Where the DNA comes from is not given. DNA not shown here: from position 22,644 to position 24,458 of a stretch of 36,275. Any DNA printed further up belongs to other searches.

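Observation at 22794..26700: Uncharacterised three-gene operon: two paralogous acidic lipoproteins bracketing a cytoplasmic HTH protein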

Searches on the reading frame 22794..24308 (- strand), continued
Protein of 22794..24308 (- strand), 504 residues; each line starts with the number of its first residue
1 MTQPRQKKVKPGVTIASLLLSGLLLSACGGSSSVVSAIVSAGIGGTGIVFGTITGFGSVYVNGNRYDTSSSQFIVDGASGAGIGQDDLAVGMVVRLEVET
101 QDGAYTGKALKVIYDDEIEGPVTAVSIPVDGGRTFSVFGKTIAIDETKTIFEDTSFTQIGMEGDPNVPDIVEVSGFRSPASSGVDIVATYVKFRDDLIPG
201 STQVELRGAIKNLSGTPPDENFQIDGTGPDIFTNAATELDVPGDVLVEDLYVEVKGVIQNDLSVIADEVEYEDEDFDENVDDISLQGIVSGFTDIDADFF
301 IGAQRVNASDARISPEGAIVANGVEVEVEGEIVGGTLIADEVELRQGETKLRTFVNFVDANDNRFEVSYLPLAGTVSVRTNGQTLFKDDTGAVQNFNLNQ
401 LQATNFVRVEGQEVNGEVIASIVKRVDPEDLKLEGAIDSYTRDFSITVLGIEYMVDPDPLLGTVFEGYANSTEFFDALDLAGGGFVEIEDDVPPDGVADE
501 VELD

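Call 103: search_solved_structures(query=A4, max_evalue=10, show_alignments=2)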
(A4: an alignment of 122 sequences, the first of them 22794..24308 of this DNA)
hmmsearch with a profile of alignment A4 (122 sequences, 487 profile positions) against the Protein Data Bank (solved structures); distinct sequences matched with E-value up to 10: 6.
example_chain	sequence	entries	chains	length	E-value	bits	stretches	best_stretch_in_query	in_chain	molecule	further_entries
7kdn_A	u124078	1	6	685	0.23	13.5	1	158-190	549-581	Acetyl-coenzyme A synthetase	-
7kds_A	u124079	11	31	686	0.42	12.6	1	158-185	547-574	Acetyl-coenzyme A synthetase 2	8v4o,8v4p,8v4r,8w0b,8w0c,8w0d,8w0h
7kq6_A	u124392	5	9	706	1.1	11.2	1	158-183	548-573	Acetyl-coenzyme A synthetase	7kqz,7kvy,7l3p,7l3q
7kcp_A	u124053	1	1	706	1.1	11.2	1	158-183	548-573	Acetyl-coenzyme A synthetase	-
11km_A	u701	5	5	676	1.9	10.4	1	158-185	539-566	Acetyl-coenzyme A synthetase | Probable acetyl-coenzyme A synthetase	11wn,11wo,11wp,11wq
3r8x_A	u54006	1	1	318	2.7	9.9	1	246-308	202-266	Methionyl-tRNA formyltransferase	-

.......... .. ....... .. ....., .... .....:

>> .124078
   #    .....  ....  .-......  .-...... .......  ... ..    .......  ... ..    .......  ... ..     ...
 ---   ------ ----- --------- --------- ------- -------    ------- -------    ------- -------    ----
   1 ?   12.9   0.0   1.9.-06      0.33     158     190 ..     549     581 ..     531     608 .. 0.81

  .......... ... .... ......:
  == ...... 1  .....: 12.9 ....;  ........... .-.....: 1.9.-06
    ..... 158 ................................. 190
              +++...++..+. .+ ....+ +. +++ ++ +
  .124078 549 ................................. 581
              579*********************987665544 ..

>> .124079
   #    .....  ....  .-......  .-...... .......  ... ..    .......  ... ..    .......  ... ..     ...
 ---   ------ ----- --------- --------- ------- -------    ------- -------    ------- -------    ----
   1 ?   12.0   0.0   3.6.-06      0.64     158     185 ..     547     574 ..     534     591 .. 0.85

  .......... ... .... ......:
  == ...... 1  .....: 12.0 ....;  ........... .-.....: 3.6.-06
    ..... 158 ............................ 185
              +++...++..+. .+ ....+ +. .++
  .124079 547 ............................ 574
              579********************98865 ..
